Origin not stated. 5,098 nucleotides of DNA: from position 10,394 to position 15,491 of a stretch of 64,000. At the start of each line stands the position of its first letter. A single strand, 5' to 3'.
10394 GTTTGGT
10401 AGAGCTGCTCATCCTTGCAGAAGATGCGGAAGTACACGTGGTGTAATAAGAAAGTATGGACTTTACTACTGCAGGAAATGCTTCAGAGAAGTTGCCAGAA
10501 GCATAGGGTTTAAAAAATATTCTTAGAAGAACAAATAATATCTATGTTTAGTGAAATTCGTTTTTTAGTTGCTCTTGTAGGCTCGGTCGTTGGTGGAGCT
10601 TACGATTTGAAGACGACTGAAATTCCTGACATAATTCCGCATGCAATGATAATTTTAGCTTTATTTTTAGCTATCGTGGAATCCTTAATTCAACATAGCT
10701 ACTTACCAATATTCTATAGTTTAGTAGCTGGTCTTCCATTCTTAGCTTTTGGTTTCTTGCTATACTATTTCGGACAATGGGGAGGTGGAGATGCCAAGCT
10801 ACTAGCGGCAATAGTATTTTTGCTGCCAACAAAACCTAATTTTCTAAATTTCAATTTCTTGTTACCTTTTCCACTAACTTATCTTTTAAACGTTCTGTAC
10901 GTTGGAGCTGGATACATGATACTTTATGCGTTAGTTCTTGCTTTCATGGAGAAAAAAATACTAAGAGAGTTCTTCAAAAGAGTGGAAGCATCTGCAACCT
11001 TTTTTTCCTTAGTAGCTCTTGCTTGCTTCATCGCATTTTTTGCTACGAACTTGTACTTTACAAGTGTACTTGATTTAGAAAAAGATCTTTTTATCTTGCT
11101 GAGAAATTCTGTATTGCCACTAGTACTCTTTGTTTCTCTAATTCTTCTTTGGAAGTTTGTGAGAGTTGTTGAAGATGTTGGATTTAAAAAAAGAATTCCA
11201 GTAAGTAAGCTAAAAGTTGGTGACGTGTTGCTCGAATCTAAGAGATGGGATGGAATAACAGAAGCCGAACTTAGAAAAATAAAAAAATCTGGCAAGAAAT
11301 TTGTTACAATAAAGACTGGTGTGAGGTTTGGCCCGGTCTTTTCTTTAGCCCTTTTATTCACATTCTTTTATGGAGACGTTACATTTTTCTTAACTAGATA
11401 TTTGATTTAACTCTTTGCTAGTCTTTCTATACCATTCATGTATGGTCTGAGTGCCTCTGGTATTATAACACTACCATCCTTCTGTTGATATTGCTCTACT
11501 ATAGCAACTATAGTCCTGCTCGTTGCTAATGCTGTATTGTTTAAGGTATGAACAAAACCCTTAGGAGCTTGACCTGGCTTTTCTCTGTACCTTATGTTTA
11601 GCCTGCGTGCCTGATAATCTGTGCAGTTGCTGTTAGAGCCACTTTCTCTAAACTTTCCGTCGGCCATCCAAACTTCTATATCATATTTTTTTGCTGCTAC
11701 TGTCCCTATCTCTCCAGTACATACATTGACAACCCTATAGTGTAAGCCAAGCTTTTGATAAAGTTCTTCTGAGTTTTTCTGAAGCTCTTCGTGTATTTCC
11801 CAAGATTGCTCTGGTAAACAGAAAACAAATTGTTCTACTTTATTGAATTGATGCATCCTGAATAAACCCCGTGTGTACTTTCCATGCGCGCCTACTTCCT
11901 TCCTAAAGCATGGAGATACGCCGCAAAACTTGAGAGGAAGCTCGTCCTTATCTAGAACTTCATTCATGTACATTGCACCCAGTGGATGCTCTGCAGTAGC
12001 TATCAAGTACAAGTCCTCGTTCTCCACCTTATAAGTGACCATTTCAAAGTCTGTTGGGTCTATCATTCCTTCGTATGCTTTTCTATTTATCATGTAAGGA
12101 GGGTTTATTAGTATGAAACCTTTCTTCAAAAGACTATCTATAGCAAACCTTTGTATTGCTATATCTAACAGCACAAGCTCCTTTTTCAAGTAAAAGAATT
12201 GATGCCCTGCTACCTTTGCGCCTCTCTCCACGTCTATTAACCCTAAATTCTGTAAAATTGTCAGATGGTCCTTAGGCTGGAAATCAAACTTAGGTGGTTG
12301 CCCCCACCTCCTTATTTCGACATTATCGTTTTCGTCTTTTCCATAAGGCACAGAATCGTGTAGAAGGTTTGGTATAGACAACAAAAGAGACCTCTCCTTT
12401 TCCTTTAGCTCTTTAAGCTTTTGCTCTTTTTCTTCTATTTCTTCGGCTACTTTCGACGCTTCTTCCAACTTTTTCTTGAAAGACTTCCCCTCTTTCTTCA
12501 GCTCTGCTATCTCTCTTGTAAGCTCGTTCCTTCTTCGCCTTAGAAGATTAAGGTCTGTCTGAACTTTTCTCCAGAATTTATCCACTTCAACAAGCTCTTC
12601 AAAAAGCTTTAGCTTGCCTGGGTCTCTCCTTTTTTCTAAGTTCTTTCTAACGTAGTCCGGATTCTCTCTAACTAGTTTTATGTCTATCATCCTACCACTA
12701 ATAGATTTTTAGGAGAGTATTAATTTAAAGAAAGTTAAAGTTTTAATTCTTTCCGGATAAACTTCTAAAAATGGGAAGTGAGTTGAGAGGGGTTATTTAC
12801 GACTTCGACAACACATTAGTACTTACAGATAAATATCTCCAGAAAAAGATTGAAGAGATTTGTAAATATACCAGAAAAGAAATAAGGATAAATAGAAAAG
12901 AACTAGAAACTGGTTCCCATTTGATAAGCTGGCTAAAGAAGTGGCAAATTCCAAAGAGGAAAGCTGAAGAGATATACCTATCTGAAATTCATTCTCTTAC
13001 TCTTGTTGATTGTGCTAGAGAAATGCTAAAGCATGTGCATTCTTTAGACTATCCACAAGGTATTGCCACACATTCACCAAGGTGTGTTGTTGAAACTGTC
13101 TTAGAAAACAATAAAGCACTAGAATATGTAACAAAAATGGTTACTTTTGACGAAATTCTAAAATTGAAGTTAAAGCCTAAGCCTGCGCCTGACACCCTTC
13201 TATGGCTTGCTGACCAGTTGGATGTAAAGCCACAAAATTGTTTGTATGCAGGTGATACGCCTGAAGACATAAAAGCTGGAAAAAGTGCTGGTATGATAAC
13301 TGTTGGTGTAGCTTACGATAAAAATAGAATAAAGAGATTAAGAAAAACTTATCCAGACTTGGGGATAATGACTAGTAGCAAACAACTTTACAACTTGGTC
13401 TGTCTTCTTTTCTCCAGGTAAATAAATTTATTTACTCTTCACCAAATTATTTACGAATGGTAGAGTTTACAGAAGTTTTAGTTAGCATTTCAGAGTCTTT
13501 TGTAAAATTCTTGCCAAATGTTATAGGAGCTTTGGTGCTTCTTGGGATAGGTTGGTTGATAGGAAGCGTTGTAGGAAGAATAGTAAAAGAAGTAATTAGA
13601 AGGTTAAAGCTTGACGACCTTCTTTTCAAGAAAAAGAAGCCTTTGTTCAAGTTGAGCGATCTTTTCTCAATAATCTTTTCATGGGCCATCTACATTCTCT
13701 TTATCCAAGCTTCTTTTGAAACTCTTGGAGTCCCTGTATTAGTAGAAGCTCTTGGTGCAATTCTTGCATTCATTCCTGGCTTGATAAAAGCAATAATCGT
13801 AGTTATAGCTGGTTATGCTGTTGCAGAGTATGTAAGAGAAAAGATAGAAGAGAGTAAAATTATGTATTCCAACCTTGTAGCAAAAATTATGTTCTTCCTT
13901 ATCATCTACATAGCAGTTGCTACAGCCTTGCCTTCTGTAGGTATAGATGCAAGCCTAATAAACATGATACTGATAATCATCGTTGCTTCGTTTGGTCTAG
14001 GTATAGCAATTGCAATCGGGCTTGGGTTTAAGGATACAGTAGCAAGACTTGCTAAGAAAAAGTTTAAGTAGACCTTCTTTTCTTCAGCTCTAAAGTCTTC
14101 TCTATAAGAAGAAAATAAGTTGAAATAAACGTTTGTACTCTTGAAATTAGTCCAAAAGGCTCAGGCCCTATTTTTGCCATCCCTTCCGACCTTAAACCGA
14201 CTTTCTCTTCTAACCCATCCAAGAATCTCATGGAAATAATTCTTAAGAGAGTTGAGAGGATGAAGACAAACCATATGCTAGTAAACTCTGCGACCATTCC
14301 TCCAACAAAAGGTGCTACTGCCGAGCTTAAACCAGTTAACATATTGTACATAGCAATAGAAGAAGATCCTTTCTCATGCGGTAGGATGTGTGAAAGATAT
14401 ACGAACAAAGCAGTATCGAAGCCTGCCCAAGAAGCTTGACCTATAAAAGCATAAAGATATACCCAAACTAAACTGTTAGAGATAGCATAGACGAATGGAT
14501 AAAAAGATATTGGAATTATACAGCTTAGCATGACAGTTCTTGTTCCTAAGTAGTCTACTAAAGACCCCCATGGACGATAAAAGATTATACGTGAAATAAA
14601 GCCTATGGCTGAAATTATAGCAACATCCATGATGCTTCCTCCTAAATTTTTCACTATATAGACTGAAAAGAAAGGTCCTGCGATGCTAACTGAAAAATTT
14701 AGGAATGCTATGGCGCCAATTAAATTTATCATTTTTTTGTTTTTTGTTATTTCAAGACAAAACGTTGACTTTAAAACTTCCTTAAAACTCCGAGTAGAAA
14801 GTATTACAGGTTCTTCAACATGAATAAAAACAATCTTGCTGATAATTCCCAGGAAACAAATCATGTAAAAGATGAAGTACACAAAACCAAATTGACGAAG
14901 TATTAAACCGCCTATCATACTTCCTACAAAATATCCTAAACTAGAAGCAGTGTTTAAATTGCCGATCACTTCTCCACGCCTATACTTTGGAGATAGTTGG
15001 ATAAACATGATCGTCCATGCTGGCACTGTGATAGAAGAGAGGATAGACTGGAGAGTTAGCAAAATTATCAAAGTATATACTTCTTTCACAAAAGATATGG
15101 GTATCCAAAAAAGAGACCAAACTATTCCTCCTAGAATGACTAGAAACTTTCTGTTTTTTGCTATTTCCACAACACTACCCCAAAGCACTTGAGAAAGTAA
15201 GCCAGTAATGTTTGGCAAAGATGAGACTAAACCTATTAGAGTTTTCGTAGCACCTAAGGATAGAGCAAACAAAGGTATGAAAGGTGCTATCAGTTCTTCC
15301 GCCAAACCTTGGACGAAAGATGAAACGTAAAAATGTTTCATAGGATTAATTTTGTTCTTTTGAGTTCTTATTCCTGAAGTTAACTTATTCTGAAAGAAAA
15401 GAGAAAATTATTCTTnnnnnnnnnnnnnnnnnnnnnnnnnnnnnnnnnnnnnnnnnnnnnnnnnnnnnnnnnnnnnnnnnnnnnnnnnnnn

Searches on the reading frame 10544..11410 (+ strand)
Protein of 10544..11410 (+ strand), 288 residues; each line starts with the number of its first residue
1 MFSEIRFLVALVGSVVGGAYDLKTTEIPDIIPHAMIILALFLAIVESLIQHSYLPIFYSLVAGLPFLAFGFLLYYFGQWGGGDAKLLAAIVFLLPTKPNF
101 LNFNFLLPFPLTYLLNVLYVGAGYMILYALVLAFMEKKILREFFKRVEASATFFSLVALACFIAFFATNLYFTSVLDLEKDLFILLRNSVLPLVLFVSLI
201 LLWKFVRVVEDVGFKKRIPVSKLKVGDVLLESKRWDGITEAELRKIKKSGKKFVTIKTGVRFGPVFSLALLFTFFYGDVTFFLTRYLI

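Call 7: search_protein_families(library=pfam, proteins=[window:10544-11410:+], max_evalue=0.01)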
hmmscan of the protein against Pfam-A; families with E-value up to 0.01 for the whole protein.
window:10544-11410:+ (288 aa): 1 family
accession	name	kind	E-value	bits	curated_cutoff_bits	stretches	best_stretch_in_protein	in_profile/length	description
PF01478.23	Peptidase_A24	-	7.1e-10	39.7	26.5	1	9-110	2-89/104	Type IV leader peptidase family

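Call 8: search_protein_families(library=ncbifam, proteins=[window:10544-11410:+], max_evalue=0.01)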
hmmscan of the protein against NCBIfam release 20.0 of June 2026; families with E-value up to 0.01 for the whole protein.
window:10544-11410:+ (288 aa): 1 family
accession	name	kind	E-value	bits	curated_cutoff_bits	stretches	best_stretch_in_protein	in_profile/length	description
NF040695.1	FlaK_Arch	equivalog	5.2e-09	36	330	1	5-131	1-130/230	preflagellin peptidase FlaK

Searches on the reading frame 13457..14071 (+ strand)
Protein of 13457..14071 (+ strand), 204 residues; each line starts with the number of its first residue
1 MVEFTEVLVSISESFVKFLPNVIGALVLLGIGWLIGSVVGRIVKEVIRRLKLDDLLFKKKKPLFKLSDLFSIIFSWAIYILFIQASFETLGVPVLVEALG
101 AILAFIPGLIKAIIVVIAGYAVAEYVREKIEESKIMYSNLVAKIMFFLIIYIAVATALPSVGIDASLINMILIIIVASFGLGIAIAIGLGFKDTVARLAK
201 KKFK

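Call 7: search_protein_families(library=pfam, proteins=[window:13457-14071:+], max_evalue=0.01)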
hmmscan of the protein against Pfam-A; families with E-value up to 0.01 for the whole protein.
window:13457-14071:+ (204 aa): 1 family
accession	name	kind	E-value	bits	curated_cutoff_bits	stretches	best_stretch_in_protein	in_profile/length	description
PF05552.17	MS_channel_1st_1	-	2.3e-14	53.5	22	2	8-54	3-49/50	Mechanosensitive ion channel, conserved TM helix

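Call 8: search_protein_families(library=ncbifam, proteins=[window:13457-14071:+], max_evalue=0.01)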
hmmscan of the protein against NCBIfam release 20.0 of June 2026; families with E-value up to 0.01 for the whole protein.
window:13457-14071:+ (204 aa): 2 families
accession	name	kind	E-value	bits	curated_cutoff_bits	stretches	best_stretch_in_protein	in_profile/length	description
NF033912.1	msc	subfamily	1.6e-15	57.2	100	1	9-194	173-364/365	mechanosensitive ion channel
NF047602.1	MscsSHelicob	equivalog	3.4e-06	26.7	400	1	106-199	10-99/260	small-conductance mechanosensitive channel MscS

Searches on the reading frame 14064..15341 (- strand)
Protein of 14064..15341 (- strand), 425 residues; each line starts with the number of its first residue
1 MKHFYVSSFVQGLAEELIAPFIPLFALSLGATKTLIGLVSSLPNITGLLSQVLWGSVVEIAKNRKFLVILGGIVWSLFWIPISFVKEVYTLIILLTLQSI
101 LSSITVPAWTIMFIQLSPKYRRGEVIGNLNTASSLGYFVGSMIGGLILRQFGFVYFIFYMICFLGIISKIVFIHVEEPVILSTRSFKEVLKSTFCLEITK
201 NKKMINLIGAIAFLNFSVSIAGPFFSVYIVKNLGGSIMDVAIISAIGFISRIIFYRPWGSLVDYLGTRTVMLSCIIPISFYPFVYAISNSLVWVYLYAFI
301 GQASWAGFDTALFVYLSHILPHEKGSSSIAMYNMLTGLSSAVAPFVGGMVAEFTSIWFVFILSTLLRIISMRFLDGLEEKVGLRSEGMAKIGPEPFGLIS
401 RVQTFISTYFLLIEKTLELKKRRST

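Call 7: search_protein_families(library=pfam, proteins=[window:14064-15341:-], max_evalue=0.01)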
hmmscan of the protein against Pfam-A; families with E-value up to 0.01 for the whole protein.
window:14064-15341:- (425 aa): 3 families
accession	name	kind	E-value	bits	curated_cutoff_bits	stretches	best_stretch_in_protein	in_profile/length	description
PF07690.21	MFS_1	-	5e-42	144.5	33.4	2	5-205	2-205/347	Major Facilitator Superfamily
PF12832.13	MFS_1_like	-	9.5e-24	84.6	25.2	1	18-361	18-372/373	MFS_1 like family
PF05977.19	MFS_3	-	0.0044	16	27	0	37-368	51-384/524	Transmembrane secretion effector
